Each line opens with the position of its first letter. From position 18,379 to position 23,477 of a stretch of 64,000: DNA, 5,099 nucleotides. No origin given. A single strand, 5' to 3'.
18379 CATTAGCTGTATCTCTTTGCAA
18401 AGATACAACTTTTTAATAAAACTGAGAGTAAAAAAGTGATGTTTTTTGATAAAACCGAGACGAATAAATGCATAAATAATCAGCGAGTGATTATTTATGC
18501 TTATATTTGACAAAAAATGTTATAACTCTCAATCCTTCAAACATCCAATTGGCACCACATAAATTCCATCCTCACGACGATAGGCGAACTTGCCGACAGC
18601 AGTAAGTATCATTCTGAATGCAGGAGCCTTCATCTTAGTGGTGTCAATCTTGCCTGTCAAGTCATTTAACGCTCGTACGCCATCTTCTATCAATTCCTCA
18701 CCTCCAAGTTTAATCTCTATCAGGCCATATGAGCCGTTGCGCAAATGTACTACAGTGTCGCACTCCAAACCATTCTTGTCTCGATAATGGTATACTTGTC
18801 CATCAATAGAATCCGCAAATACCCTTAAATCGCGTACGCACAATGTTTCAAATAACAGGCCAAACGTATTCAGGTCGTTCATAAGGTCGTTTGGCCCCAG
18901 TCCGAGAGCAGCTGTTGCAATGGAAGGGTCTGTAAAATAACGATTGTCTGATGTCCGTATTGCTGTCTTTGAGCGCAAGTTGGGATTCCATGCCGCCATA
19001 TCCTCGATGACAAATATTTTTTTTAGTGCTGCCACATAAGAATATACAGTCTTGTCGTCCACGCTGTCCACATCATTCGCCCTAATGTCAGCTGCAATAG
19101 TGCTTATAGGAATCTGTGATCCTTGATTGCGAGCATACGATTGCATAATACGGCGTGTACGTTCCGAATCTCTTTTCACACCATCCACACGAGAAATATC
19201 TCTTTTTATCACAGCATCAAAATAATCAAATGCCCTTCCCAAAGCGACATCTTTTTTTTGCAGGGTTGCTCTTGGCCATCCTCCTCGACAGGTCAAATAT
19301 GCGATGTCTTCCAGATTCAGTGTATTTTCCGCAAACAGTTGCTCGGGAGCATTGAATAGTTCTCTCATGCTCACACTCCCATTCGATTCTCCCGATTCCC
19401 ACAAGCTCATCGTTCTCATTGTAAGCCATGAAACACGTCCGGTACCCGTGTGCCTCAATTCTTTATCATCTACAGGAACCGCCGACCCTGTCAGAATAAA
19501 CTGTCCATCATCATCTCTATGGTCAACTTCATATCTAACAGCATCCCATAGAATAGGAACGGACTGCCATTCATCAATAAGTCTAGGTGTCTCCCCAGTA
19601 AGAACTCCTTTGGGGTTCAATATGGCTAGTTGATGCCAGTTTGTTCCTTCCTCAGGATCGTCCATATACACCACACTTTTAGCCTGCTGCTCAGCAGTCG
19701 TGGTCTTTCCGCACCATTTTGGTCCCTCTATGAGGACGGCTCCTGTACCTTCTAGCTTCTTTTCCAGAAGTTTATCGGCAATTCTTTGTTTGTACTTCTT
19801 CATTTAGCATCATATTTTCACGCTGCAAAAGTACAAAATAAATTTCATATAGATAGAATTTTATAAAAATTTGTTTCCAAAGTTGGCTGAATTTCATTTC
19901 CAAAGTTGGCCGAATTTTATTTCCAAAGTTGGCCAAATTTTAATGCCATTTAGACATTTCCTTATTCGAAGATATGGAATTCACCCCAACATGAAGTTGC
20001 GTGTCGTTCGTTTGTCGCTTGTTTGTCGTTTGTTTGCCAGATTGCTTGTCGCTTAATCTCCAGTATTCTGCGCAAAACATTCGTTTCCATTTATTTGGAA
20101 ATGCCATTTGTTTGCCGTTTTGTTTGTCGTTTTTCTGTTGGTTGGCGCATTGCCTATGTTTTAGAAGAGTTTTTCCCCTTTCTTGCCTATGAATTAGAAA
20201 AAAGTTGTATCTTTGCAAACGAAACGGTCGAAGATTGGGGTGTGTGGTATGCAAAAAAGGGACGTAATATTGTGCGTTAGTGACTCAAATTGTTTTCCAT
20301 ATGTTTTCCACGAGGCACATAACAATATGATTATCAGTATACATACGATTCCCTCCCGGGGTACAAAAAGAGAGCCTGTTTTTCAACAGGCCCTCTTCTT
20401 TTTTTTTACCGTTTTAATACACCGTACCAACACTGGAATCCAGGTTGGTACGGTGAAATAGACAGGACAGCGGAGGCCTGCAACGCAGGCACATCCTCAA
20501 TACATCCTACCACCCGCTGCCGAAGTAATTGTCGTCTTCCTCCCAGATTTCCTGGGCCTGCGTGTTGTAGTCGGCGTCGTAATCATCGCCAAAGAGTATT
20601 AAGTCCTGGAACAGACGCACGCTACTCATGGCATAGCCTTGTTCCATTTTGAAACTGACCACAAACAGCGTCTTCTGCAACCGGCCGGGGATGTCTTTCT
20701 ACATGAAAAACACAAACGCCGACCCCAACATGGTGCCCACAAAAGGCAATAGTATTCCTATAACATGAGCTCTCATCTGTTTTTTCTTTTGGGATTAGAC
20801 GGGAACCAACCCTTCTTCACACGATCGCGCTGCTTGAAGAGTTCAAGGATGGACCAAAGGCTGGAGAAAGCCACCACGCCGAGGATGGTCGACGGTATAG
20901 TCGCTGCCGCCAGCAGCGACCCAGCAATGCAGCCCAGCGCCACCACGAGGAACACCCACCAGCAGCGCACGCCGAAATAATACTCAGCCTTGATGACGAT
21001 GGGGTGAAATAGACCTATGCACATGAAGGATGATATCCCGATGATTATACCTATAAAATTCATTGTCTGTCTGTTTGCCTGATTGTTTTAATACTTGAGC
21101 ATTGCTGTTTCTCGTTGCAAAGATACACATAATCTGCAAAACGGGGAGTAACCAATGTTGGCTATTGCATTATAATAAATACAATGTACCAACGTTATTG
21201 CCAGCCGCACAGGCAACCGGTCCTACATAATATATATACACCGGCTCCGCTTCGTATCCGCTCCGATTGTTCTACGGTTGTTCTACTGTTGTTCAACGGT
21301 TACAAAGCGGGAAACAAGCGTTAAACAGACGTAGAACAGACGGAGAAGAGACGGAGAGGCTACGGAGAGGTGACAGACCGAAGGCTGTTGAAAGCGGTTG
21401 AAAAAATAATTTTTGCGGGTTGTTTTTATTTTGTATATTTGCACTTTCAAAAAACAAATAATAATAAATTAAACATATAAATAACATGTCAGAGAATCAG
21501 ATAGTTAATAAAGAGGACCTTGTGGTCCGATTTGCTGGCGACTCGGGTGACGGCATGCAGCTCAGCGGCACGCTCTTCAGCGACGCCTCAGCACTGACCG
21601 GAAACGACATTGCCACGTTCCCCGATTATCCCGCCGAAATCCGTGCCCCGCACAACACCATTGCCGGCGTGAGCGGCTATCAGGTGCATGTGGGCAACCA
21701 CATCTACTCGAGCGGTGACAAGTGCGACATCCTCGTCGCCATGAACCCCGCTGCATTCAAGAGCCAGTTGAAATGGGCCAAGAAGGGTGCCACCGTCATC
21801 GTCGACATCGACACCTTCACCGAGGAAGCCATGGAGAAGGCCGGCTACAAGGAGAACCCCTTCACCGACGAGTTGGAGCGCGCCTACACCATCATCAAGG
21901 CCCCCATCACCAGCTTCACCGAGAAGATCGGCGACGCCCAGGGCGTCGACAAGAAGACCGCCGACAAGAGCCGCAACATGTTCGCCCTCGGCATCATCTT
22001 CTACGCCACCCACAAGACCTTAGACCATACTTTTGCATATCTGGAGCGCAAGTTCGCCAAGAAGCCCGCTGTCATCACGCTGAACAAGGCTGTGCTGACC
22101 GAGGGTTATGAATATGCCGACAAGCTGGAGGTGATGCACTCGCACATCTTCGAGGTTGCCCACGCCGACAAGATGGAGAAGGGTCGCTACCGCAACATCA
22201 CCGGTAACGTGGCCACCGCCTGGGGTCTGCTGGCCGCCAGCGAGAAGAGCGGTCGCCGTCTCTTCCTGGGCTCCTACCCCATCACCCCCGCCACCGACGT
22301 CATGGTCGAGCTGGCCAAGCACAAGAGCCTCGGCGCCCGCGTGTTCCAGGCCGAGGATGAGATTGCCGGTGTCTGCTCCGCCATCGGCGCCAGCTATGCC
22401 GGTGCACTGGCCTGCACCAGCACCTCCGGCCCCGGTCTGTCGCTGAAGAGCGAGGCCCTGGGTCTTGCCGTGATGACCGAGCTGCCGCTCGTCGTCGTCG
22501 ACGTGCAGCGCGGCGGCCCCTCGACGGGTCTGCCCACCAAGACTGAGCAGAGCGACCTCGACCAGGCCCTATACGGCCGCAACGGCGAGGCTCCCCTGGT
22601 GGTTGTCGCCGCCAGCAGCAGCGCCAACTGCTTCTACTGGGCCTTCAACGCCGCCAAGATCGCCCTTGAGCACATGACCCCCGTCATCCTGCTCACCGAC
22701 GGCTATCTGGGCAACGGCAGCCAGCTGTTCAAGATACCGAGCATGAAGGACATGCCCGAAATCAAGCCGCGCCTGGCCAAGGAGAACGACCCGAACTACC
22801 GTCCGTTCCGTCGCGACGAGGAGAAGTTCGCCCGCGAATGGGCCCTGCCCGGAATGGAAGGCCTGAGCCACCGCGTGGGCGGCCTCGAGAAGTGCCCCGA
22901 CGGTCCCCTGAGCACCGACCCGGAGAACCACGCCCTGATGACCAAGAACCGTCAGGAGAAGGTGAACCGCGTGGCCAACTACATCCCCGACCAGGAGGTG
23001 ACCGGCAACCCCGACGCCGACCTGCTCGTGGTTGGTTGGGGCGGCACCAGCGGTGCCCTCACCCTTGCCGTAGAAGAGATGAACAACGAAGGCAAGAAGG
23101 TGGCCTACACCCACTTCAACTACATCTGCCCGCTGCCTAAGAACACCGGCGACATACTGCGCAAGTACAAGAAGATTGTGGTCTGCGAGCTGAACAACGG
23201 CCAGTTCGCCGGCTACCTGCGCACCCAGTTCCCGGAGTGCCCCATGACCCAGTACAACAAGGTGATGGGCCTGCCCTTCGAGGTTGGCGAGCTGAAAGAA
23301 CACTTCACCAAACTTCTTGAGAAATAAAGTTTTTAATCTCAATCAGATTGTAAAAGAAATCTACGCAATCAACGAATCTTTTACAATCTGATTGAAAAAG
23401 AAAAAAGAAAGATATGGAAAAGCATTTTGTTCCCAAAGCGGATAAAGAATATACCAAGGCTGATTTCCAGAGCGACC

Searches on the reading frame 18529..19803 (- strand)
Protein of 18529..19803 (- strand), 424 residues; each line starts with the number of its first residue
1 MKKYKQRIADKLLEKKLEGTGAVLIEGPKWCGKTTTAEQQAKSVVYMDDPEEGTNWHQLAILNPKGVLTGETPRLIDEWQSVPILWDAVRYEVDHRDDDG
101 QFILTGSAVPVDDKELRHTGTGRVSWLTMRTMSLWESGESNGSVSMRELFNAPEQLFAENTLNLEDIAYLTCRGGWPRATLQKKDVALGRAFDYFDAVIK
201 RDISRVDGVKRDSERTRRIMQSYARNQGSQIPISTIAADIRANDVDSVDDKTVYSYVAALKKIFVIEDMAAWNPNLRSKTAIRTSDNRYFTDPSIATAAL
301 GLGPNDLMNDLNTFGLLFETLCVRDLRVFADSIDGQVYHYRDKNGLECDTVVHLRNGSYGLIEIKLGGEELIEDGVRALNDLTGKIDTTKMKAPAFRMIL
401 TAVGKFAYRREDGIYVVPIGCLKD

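Call 12: search_protein_families(library=pfam, proteins=[window:18529-19803:-], max_evalue=0.01)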
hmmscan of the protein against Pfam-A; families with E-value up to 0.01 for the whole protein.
window:18529-19803:- (424 aa): 2 families
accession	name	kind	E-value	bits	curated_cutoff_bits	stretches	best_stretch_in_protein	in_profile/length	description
PF13635.12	DUF4143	-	1.2e-33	116.6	28.1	1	200-366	1-159/160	Domain of unknown function (DUF4143)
PF13173.12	AAA_14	-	5.7e-13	49.4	27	1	22-136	4-127/129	AAA domain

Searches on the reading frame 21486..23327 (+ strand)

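Call 12: search_protein_families(library=pfam, proteins=[window:21486-23327:+], max_evalue=0.01)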
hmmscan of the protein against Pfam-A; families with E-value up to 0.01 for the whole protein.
window:21486-23327:+ (613 aa): 4 families
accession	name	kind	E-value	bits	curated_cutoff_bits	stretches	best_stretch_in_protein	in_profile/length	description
PF01855.24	POR_N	-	3.2e-50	171.5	27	1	260-466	10-215/231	Pyruvate flavodoxin/ferredoxin oxidoreductase, thiamine diP-bdg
PF01558.24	POR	-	4e-24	86.1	27.4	1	21-209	2-173/173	Pyruvate ferredoxin/flavodoxin oxidoreductase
PF17147.9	PFOR_II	-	6.1e-06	27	27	1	511-578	1-70/102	Pyruvate:ferredoxin oxidoreductase core domain II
PF02776.23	TPP_enzyme_N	-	0.0084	16.3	26.8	0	265-360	23-116/119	Thiamine pyrophosphate enzyme, N-terminal TPP binding domain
